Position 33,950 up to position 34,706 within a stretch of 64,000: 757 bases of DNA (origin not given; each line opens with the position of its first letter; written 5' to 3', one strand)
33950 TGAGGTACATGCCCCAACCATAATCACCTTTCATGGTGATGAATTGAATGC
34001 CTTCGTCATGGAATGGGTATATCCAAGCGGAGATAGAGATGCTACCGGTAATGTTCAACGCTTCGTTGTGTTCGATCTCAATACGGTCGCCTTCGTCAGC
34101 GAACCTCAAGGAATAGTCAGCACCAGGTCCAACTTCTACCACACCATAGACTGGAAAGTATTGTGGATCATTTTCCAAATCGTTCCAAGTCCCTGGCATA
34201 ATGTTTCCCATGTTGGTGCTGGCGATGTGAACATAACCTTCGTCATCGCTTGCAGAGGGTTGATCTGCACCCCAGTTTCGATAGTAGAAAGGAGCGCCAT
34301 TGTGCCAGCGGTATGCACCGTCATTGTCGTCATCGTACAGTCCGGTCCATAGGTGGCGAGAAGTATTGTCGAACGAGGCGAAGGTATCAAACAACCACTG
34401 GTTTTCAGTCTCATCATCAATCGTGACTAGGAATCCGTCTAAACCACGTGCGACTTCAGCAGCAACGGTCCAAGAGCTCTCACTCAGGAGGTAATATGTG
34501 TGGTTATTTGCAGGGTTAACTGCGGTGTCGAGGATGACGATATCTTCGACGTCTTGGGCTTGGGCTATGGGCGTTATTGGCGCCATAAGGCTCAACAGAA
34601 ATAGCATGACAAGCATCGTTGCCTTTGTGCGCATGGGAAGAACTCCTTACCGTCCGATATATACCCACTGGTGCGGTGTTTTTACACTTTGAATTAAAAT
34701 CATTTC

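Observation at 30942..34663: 1230-aa surface protein combining a cysteine-free C-type-lectin-like domain, a LamG domain, three PPC domains and Ca-binding loops, with a strong TATA box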

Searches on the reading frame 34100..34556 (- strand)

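Call 15: search_solved_structures(query=window:34100-34556:-, max_evalue=1, show_alignments=3)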
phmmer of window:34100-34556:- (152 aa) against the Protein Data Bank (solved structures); distinct sequences matched with E-value up to 1: 113 (the best 60 are shown).
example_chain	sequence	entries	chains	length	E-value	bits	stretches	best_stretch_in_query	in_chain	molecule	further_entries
7qsr_A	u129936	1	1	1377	1.8e-31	112.7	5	19-126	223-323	Secretory phospholipase A2 receptor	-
9wyt_J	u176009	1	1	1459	3.8e-30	108.3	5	23-104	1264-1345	yolk sac IgY receptor precursor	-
7jpt_A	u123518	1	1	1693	2.5e-16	63.4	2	44-101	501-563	Lymphocyte antigen 75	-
7jpu_A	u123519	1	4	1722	2.9e-16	63.2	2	44-101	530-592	Lymphocyte antigen 75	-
5xts_A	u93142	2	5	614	8e-12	48.7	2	27-103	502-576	Macrophage mannose receptor 1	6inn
5ao6_A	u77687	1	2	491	1.8e-08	37.8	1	42-109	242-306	C-TYPE MANNOSE RECEPTOR 2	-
5e4k_A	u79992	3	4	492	2.1e-08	37.6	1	42-109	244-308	C-type mannose receptor 2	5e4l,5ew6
8k8h_A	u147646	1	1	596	2.6e-08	37.3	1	44-101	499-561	Lymphocyte antigen 75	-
8hbc_A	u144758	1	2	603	2.7e-08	37.2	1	44-101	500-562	Lymphocyte antigen 75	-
5ao5_A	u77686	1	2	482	2.8e-08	37.2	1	42-109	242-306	C-TYPE MANNOSE RECEPTOR 2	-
2ox9_A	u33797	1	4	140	1.4e-07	34.9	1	27-130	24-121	Collectin placenta 1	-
9ta0_A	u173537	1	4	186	4.3e-07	33.3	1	26-130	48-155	mosGCTL-3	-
4wqq_A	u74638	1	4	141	8.3e-07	32.4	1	42-126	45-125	Lectin CEL-I, N-acetyl-D-galactosamine-specific C-type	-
1wmy_A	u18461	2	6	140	9.4e-07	32.2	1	42-126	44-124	lectin CEL-I, N-acetyl-D-galactosamine-specific C-type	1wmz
1qdd_A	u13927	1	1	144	2.2e-06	31.1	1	14-114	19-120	LITHOSTATHINE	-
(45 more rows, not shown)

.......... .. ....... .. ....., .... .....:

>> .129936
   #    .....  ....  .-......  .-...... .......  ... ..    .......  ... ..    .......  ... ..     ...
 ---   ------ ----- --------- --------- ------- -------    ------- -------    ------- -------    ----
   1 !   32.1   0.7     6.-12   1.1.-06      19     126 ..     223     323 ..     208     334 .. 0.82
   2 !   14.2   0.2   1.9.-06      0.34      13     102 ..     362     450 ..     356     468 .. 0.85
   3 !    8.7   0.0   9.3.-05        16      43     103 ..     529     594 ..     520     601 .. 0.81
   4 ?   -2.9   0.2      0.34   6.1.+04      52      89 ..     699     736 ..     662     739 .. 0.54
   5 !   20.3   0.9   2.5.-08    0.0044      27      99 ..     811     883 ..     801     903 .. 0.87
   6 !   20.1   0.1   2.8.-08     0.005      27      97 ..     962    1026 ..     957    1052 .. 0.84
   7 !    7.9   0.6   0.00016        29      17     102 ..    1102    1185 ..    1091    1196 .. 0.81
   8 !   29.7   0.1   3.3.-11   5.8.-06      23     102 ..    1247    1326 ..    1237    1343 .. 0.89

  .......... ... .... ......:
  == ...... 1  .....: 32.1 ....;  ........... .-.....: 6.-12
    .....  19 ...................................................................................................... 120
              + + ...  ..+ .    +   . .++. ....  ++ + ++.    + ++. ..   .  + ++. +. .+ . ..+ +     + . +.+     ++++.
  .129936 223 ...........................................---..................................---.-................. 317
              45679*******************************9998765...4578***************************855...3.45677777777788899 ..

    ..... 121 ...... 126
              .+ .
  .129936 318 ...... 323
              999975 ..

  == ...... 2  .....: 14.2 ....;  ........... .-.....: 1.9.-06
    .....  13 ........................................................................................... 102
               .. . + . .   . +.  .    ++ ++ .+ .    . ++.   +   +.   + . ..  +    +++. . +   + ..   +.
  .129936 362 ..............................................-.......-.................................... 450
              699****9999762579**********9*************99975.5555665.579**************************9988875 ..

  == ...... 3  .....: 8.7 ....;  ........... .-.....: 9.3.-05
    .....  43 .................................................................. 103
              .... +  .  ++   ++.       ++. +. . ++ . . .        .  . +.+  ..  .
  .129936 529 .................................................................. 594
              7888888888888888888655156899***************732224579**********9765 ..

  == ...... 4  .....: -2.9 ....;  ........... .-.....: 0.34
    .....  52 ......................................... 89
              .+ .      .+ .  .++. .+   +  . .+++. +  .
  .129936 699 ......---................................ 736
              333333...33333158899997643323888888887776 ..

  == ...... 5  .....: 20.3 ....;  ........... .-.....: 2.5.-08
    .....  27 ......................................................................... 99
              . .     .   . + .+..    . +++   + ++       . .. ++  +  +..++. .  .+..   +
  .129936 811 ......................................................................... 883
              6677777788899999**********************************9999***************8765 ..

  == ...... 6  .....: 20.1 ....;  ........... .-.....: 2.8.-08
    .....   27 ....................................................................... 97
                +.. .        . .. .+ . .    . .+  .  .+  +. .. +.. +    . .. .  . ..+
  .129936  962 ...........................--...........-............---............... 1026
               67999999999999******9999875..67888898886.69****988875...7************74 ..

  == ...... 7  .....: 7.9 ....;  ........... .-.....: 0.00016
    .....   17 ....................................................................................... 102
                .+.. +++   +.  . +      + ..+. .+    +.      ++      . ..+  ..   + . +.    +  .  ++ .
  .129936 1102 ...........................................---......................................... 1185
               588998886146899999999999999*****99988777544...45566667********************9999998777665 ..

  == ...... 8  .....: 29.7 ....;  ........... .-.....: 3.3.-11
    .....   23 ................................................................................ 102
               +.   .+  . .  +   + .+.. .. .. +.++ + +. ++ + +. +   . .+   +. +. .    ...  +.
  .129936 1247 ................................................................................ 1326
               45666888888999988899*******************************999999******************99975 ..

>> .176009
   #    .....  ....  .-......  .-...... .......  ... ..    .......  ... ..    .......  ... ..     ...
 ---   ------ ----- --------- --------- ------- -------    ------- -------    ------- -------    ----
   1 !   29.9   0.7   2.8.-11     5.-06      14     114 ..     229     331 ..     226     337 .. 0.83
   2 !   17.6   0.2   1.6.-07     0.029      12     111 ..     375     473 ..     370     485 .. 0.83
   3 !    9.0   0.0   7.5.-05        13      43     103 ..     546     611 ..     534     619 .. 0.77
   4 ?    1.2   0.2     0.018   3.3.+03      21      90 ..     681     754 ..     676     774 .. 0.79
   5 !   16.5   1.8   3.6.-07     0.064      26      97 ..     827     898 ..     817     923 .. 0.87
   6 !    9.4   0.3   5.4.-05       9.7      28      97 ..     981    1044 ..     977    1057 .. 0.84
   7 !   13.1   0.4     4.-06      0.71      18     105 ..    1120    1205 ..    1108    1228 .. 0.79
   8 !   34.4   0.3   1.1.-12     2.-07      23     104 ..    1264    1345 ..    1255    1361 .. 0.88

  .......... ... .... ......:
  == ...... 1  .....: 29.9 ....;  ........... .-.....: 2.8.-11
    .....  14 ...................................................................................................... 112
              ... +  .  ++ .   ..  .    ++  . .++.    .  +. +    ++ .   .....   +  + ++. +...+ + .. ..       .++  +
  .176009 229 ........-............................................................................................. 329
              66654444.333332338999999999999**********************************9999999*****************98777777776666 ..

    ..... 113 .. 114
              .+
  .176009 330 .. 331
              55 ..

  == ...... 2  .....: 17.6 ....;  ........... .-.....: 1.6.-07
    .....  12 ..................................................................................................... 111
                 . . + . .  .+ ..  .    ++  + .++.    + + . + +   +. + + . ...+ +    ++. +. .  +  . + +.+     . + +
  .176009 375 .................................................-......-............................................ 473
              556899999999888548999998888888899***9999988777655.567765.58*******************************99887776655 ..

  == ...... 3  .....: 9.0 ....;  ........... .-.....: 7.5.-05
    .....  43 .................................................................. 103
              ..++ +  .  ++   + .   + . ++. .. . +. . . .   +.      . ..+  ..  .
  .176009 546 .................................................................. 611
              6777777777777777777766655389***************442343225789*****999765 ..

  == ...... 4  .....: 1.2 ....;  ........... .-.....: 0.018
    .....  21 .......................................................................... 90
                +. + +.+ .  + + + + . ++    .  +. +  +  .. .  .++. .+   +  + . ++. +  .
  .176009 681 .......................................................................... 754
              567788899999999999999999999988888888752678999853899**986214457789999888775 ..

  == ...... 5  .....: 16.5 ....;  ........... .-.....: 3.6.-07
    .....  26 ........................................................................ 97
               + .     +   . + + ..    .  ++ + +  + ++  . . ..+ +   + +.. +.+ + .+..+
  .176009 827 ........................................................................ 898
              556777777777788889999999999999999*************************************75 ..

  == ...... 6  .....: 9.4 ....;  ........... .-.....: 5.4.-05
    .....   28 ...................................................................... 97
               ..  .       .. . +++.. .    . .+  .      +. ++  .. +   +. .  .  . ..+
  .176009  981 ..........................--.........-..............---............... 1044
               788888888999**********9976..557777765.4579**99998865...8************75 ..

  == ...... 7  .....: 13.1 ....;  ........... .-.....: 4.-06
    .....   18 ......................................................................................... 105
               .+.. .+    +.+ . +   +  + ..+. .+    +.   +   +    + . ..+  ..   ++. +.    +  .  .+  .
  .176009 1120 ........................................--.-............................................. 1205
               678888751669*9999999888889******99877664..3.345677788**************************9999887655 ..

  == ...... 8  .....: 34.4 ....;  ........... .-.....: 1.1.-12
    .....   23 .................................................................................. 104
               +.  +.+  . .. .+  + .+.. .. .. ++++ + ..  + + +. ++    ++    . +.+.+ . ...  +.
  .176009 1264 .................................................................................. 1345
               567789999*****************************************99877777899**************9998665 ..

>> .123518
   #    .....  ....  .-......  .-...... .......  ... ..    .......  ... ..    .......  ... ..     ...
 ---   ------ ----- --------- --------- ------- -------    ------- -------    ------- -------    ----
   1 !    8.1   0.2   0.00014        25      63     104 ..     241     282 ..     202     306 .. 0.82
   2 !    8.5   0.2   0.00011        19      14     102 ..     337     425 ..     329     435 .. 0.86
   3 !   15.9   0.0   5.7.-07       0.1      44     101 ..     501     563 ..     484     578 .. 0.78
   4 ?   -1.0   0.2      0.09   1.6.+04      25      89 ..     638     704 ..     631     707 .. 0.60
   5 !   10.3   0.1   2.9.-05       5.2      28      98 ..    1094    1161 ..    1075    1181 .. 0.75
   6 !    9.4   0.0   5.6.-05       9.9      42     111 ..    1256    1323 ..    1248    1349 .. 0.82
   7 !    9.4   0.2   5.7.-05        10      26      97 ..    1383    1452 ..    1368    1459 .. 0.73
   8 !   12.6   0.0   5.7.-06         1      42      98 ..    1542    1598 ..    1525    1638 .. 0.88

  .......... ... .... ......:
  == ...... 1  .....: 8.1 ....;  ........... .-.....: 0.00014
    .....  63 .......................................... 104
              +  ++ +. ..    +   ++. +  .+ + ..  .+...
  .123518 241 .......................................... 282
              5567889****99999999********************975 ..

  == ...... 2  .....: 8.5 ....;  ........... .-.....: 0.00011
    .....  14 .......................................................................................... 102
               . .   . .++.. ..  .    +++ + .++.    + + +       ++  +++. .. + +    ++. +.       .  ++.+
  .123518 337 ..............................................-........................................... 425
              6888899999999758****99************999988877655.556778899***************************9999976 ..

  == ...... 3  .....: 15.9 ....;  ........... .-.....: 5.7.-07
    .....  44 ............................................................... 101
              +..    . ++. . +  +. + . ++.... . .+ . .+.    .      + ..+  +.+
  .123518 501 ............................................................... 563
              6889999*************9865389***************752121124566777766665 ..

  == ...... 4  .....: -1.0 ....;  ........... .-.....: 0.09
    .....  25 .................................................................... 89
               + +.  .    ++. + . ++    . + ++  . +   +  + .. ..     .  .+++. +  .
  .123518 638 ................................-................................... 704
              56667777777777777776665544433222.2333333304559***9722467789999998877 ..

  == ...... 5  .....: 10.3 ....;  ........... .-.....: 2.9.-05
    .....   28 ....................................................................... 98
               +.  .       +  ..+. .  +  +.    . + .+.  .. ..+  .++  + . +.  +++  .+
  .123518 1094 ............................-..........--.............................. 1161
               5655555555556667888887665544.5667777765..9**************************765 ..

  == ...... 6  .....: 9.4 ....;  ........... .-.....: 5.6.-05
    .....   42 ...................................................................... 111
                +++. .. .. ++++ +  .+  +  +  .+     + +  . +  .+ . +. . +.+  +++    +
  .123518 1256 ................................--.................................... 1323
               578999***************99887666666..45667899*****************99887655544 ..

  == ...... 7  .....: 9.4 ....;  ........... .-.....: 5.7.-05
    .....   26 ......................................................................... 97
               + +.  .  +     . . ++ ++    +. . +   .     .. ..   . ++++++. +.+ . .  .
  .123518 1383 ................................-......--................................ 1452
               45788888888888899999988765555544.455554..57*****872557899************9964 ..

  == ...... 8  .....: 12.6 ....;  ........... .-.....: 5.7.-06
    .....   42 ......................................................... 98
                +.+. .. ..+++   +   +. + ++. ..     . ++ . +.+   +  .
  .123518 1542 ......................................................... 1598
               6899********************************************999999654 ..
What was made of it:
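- PDB CTLD hits down to E 1e-7 for single domains (call 15).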

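Call 36: search_protein_representatives(alignment_id=A3)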
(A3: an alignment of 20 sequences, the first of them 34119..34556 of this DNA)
Query: 20 sequences, 146 profile positions. Proteins with E-value up to 0.001 (for the whole library): 17390; up to 1e-10: 4418; up to 1e-30: 349. The best 150 are listed.
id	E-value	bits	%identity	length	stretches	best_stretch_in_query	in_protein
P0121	1.0e-109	379.4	-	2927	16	14-130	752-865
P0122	3.5e-106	367.9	-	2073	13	23-103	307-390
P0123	2.6e-101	352.1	-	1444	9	6-131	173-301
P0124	1.7e-100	349.5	-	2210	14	26-104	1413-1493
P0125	3.4e-100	348.5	-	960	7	13-141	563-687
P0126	3.9e-100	348.3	-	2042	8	12-128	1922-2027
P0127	1.5e-96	336.7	-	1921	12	25-133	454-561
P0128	5.8e-96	334.8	-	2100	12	28-129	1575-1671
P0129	4.2e-86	302.8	-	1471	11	6-115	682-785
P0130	7.3e-86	302.0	-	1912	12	28-132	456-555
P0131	1.2e-84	298.1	-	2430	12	27-132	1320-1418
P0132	4.2e-84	296.3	-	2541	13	15-101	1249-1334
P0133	5.0e-84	296.0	-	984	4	11-142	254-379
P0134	6.5e-82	289.2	-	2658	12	18-113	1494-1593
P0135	1.1e-81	288.4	-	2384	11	22-105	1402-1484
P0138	4.8e-80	283.1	-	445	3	16-145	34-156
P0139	1.4e-79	281.6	-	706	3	6-144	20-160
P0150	2.0e-71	255.2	-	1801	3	10-144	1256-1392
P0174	1.0e-60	220.4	-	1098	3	5-143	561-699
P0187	5.3e-57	208.4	-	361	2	6-143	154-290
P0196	2.9e-54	199.5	-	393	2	11-143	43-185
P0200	1.0e-53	197.8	-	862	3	9-142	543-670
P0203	1.8e-52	193.7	-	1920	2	13-144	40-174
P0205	2.4e-52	193.3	-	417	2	13-142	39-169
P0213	3.0e-51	189.7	-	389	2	13-144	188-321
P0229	4.8e-48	179.3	-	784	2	13-143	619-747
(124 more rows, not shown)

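Call 38: list_cluster_members(proteins=[P0196, P0187, P0229, P0174, P0203, P0213, P0138, P0150, P0139, P0200])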
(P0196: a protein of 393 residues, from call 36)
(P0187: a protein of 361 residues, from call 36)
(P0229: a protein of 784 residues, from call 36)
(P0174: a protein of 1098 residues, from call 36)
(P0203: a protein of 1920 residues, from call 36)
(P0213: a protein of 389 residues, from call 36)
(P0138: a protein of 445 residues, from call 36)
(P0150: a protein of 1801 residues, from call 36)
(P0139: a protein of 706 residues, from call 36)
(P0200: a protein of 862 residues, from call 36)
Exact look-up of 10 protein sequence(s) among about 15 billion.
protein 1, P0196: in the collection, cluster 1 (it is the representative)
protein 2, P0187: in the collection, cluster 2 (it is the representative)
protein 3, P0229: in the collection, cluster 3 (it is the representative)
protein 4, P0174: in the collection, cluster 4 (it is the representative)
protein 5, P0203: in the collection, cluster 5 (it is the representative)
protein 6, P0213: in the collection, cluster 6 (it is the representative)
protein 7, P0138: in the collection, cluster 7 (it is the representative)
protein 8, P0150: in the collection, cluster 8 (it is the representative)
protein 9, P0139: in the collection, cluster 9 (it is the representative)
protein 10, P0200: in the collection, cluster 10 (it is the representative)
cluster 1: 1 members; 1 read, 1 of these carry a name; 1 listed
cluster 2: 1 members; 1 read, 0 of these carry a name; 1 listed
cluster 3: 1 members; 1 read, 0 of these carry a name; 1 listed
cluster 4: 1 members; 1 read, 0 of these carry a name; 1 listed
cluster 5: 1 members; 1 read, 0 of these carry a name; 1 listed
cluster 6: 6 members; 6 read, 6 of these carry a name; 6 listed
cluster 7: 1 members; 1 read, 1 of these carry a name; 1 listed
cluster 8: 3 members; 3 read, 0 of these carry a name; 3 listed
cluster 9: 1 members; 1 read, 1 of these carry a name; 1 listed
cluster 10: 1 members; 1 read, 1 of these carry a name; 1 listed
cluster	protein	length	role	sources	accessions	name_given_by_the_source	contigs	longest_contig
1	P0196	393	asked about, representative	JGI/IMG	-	hypothetical protein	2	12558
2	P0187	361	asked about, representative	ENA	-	-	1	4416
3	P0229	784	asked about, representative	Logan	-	-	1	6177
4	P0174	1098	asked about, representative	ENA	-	-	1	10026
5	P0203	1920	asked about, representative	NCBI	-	-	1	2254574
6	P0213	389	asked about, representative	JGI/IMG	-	hypothetical protein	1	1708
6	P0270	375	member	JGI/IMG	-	hypothetical protein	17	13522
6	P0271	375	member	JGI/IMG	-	hypothetical protein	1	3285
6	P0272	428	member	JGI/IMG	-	hypothetical protein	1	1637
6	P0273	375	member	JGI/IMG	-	hypothetical protein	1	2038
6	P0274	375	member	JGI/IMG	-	hypothetical protein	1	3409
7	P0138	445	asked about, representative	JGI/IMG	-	hypothetical protein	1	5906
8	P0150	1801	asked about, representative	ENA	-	-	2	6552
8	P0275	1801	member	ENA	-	-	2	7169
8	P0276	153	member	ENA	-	-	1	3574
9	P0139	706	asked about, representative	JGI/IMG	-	hypothetical protein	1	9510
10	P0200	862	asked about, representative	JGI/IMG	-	hypothetical protein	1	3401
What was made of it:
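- Tried and rejected: The cluster look-up gave no organism names (call 38).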

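Call 40: find_encoding_contigs(protein=P0203, flank=5000, max_places=2)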
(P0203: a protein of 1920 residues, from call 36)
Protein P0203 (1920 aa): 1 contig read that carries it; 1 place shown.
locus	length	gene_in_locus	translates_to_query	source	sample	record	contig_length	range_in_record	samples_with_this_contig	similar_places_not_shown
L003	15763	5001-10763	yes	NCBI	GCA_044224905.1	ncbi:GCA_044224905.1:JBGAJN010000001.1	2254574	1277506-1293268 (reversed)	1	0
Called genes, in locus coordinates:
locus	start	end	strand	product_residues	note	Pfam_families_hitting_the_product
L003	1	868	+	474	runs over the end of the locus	PF07394:DUF1501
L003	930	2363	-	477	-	PF00171:Aldedh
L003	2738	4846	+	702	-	PF23500:DUF7133 (weak), PF07995:GSDH (weak)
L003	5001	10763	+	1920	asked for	PF00059:Lectin_C, PF13385:Laminin_G_3, PF07679:I-set (weak), PF13927:Ig_3, PF13385:Laminin_G_3, PF07679:I-set (weak), PF13927:Ig_3, PF13385:Laminin_G_3, +8 more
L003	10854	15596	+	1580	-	PF01839:FG-GAP (faint), PF13517:FG-GAP_3 (weak), PF23500:DUF7133, PF02985:HEAT (faint), PF13646:HEAT_2 (weak), PF00034:Cytochrom_C (faint), PF13442:Cytochrome_CBB3 (faint)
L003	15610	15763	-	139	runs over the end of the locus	-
